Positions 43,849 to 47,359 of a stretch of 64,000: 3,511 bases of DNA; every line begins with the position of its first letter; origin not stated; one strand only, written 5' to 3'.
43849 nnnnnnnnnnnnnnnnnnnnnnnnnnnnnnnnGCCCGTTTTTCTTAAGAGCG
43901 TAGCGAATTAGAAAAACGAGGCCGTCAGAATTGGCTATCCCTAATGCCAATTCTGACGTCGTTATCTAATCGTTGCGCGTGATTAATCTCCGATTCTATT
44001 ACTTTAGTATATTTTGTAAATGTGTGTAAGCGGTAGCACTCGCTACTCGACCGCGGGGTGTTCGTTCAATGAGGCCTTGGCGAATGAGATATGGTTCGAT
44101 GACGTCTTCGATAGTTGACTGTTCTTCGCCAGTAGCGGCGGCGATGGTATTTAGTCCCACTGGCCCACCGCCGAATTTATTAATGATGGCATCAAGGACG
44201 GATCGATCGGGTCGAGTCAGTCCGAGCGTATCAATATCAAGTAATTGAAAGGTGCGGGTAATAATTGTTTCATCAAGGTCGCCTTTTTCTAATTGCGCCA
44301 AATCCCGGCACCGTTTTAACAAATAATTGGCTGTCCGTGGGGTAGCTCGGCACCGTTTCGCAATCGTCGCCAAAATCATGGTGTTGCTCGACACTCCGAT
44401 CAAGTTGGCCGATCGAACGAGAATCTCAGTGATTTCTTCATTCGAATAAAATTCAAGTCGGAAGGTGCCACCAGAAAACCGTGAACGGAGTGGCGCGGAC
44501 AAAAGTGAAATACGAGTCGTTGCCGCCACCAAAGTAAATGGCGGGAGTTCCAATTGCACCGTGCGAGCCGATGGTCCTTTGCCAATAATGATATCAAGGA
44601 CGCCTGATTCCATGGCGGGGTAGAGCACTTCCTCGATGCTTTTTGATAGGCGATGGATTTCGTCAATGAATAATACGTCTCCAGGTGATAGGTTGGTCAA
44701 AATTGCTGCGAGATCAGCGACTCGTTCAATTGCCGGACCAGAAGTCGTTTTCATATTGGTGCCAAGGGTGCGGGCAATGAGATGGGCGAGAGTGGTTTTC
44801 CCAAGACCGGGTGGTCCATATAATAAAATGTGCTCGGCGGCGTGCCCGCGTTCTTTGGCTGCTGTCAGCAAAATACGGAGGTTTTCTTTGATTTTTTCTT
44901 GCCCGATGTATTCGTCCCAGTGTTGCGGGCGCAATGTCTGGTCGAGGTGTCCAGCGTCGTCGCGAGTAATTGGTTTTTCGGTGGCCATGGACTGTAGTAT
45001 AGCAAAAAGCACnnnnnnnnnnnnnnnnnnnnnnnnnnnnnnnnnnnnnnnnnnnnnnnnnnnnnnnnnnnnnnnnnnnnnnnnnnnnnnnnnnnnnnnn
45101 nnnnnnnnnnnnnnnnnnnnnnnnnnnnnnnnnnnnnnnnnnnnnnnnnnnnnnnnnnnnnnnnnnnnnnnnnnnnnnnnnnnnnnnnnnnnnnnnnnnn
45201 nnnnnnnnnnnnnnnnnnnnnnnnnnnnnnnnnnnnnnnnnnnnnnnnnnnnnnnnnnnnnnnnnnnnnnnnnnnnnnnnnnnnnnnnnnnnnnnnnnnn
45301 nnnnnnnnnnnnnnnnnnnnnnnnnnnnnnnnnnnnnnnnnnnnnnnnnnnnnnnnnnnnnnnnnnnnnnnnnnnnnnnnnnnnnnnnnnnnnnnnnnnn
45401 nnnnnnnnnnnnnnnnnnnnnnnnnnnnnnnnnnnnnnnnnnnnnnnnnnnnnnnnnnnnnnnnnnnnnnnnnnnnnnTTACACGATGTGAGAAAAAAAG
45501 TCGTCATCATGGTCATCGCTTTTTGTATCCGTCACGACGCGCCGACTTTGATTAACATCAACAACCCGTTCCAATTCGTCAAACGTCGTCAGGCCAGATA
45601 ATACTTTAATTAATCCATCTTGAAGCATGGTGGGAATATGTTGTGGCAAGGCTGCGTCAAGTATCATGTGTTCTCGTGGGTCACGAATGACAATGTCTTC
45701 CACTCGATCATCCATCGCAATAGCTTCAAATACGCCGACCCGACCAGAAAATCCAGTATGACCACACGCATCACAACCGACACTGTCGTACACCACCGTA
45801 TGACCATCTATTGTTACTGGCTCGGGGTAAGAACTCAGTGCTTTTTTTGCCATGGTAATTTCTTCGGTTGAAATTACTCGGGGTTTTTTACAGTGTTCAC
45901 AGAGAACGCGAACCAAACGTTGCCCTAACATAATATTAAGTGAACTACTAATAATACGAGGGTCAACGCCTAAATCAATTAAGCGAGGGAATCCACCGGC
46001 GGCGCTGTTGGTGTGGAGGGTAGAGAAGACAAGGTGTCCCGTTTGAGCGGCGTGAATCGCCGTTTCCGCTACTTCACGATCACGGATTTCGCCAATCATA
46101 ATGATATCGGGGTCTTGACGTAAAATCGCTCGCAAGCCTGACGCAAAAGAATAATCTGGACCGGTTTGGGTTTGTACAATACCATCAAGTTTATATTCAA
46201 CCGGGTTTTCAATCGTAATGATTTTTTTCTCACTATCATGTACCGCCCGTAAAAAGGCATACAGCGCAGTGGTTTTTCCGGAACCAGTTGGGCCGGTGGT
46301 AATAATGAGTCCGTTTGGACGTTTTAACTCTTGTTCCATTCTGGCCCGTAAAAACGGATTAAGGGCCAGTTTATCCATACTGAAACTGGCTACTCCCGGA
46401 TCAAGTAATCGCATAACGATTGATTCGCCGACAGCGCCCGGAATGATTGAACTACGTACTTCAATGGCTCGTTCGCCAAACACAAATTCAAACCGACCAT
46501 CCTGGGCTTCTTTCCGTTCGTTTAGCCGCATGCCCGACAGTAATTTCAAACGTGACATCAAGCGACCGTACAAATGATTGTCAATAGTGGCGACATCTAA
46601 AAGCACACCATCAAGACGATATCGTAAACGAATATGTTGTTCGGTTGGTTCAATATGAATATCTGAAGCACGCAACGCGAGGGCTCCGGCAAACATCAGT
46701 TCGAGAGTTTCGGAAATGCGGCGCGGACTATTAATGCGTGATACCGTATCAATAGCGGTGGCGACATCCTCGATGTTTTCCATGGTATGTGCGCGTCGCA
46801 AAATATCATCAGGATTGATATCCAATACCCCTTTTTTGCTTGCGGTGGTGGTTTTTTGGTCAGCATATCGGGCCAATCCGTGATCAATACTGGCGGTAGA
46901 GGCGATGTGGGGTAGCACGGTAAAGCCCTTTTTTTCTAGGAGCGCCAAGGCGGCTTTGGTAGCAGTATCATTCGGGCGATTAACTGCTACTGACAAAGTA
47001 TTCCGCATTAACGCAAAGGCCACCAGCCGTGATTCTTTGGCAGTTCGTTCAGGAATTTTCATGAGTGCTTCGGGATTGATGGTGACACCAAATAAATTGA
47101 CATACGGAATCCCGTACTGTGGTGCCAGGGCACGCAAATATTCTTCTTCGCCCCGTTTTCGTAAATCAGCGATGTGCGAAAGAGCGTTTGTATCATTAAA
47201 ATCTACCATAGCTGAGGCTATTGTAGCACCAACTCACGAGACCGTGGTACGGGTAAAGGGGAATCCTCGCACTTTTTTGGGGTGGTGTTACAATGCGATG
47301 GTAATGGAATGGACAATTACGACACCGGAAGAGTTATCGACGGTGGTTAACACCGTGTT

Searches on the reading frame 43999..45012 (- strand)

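Call 30: search_protein_families(library=pfam, proteins=[window:43999-45012:-], max_evalue=0.001)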
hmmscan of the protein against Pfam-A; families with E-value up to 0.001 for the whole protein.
window:43999-45012:- (337 aa): 16 families
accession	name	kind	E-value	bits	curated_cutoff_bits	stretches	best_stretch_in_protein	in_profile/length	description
PF05496.18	RuvB_N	-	2.4e-72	242.3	27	1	27-180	1-154/159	Holliday junction DNA helicase RuvB P-loop domain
PF05491.19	RuvB_C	-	1.8e-25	89.1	24.7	1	263-333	2-72/72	RuvB C-terminal winged helix domain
PF00004.35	AAA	-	1.2e-19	71.5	21.2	1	62-180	1-124/131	ATPase family associated with various cellular activities (AAA)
PF17864.7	AAA_lid_4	-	6.7e-16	58.2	27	1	189-261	1-74/74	RuvB AAA lid domain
PF07728.20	AAA_5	-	3.6e-11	43.7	22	1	61-179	1-139/139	AAA domain (dynein-related subfamily)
PF06068.19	TIP49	-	1.3e-08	34.9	23.8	1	25-89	15-80/347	TIP49 P-loop domain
PF13191.12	AAA_16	-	1.4e-06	29.3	32.6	1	38-97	5-63/167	AAA ATPase domain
PF01078.27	Mg_chelatase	-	9.4e-06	25.6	20.3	0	36-84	6-47/207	Magnesium chelatase, subunit ChlI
PF13401.12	AAA_22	-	2.3e-05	25.1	27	0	58-84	4-30/130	AAA domain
PF00910.28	RNA_helicase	-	3.1e-05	24.8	21.5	1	62-130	1-71/105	RNA helicase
PF13173.12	AAA_14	-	0.00022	21.7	27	1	62-131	5-83/129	AAA domain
PF00493.29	MCM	-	0.00028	20.5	23.3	0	34-141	25-152/224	MCM P-loop domain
PF00158.32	Sigma54_activat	-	0.00043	20.5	20.2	0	45-82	8-45/168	Sigma-54 interaction domain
PF13479.12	AAA_24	-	0.00049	20.4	27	0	61-127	4-81/195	AAA domain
PF07726.17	AAA_3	-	0.00079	19.8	27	0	61-88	1-28/131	ATPase family associated with various cellular activities (AAA)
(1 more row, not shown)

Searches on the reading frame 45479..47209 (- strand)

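Call 30: search_protein_families(library=pfam, proteins=[window:45479-47209:-], max_evalue=0.001)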
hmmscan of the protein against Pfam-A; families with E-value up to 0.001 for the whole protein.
window:45479-47209:- (576 aa): 3 families
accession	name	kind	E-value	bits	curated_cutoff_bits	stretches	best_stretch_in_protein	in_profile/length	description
PF00437.27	T2SSE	-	3.6e-110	368.5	24.9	1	165-548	8-370/370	Type II/IV secretion system protein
PF05157.20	MshEN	-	3.7e-10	40.1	23.1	1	32-119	1-87/90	MshEN domain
PF25199.1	nSTAND_NTPase5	-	0.00018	21.8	34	1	293-341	35-84/145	Novel STAND NTPase 5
